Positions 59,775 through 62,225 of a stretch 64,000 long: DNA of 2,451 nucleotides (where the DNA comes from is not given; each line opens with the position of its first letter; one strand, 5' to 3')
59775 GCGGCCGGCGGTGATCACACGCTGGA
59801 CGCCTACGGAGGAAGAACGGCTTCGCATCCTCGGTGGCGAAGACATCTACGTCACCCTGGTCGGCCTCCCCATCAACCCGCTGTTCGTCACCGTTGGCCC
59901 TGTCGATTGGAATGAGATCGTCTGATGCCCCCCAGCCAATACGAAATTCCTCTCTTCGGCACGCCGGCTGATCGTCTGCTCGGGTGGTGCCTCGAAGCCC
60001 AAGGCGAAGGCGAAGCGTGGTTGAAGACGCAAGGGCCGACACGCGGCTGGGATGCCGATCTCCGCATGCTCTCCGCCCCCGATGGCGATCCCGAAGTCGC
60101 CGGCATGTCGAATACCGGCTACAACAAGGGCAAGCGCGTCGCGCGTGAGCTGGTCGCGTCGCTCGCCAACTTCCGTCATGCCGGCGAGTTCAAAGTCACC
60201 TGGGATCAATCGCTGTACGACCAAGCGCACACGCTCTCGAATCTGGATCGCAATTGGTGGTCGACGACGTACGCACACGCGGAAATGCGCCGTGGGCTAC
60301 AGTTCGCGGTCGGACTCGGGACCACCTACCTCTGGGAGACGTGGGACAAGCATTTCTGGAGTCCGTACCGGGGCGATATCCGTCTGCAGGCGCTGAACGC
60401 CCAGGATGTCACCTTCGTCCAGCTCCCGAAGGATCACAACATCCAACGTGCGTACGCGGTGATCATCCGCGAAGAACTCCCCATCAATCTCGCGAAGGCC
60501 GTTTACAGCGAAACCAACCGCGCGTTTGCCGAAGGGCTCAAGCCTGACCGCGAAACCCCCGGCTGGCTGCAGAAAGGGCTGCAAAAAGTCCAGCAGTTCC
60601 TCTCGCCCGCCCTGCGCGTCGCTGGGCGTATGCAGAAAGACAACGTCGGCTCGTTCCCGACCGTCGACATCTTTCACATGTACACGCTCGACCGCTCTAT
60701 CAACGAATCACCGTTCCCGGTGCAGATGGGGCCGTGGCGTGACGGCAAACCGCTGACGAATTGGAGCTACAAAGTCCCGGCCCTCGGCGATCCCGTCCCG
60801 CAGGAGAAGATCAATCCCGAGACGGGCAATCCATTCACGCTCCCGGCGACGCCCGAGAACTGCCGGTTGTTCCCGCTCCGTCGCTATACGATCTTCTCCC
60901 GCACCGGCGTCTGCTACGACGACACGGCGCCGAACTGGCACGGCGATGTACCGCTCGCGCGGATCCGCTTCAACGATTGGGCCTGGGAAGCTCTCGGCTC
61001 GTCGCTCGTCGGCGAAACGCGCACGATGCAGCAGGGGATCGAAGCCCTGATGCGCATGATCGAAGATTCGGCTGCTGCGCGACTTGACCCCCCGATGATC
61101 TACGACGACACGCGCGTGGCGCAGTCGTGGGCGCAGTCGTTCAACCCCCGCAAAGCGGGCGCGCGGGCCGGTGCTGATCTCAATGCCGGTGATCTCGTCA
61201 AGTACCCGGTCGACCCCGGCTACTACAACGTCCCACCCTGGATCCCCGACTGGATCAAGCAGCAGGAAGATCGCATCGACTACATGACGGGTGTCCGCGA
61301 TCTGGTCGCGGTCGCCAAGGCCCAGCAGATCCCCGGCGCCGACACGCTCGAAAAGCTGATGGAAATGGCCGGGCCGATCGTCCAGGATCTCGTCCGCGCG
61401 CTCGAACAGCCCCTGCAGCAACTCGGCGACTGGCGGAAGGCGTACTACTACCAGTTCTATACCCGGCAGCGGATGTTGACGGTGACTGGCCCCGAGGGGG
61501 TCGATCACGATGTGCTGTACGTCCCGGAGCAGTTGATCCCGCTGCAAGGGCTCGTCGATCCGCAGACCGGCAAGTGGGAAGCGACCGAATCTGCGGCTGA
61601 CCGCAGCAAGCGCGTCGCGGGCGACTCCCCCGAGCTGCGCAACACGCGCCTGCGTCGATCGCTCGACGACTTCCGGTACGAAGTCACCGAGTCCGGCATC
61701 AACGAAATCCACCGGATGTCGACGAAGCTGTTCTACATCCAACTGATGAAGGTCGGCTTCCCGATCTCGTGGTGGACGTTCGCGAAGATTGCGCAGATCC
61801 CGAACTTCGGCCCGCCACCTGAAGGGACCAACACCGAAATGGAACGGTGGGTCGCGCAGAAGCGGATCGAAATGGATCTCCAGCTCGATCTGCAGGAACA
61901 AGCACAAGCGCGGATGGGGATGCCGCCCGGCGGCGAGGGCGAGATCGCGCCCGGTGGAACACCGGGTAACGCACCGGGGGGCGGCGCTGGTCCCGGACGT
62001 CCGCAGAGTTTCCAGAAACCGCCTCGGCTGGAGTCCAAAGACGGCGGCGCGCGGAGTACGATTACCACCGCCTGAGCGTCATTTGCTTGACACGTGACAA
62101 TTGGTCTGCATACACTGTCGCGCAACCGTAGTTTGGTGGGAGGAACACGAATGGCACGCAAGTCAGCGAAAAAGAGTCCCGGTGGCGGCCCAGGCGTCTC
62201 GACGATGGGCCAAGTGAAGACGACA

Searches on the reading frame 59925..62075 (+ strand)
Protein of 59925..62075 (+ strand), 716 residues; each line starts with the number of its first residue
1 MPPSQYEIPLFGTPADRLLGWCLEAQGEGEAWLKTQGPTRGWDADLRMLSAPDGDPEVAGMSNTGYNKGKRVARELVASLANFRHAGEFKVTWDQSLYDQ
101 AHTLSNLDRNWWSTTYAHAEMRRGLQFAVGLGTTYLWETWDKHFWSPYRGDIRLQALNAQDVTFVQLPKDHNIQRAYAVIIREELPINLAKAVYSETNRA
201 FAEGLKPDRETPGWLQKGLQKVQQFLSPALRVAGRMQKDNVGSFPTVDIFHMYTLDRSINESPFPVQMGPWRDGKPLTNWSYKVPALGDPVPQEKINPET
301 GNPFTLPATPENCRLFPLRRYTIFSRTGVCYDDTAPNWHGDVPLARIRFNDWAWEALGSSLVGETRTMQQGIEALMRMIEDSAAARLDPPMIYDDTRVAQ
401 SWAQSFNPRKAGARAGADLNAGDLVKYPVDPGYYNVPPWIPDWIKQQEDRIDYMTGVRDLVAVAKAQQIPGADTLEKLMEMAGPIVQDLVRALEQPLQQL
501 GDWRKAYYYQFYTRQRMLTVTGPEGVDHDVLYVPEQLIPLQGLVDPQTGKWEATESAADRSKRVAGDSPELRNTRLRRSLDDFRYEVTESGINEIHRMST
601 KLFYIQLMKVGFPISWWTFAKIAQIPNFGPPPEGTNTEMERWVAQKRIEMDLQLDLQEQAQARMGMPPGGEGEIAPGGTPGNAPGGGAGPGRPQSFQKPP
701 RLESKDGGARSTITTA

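Call 7: search_protein_families(library=pfam, proteins=[window:59925-62075:+])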
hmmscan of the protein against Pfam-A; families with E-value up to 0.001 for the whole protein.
window:59925-62075:+ (716 aa): 0 families

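Call 19: search_protein_families(library=phrogs, max_evalue=0.00001, proteins=[window:59925-62075:+])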
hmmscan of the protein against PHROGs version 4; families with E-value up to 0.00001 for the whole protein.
window:59925-62075:+ (716 aa): 1 family
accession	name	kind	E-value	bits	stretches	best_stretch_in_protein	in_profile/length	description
phrog_156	-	head and packaging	7.5e-06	25.6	1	99-531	95-480/681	portal protein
